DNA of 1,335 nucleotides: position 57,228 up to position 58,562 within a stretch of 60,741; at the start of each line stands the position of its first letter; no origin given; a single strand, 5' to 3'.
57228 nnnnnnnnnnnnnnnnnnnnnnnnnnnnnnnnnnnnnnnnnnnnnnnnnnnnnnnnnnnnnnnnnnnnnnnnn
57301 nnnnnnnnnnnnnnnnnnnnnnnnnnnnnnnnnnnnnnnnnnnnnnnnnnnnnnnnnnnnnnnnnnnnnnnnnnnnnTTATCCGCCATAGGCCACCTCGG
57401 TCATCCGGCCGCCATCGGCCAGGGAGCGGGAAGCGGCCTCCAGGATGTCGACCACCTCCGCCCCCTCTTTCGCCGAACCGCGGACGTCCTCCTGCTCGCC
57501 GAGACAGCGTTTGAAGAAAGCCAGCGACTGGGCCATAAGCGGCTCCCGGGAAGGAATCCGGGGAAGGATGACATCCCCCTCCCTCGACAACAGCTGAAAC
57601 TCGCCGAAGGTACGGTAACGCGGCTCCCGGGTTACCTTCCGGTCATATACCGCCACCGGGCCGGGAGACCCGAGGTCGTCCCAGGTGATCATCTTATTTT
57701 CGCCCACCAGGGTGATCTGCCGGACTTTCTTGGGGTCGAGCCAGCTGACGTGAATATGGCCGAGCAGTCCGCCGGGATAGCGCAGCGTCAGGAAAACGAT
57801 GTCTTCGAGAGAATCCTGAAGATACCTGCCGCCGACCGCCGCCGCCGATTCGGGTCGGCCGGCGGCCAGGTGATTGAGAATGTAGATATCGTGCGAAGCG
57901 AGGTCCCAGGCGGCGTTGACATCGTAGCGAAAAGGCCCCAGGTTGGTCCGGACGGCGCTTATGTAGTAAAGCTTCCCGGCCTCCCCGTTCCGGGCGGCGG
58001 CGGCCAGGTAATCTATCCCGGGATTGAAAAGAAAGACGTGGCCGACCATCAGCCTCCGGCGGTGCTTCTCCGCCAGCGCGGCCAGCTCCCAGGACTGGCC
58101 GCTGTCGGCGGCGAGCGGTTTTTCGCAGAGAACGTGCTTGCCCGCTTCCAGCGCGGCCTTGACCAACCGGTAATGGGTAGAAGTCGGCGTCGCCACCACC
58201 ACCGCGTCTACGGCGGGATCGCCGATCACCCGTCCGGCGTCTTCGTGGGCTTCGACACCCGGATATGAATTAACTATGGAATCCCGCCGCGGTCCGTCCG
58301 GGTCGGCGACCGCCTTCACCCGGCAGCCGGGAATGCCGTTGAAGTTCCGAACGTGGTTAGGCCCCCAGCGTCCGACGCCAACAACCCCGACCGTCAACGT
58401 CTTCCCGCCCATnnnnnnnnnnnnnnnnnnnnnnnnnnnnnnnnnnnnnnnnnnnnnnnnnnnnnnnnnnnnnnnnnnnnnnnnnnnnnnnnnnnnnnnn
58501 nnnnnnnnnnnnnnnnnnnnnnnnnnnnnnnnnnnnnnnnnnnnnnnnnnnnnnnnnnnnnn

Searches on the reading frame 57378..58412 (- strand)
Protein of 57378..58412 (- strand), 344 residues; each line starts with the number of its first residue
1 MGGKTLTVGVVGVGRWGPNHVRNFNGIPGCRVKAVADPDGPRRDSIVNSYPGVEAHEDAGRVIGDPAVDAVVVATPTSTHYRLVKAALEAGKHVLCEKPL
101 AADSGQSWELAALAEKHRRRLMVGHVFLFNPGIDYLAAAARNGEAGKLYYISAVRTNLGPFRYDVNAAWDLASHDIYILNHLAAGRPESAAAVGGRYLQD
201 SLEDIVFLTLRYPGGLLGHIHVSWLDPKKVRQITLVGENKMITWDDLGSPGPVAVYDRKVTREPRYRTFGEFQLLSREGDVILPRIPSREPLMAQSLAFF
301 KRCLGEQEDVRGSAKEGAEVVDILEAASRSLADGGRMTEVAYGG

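Call 11: search_protein_families(library=pfam, proteins=[window:57378-58412:-])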
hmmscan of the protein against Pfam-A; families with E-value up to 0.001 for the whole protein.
window:57378-58412:- (344 aa): 4 families
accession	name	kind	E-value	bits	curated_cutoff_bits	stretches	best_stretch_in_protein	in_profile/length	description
PF01408.29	GFO_IDH_MocA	-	5.1e-28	98.6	24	1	7-125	2-120/120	Oxidoreductase family, NAD-binding Rossmann fold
PF22725.1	GFO_IDH_MocA_C3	-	9.7e-13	48.6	27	1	137-242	5-123/124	GFO/IDH/MocA C-terminal domain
PF02894.22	GFO_IDH_MocA_C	-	1.3e-05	25.5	22.9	1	169-335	44-214/218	Oxidoreductase family, C-terminal alpha/beta domain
PF03447.22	NAD_binding_3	-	1.6e-05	26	24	1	29-123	21-115/116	Homoserine dehydrogenase, NAD binding domain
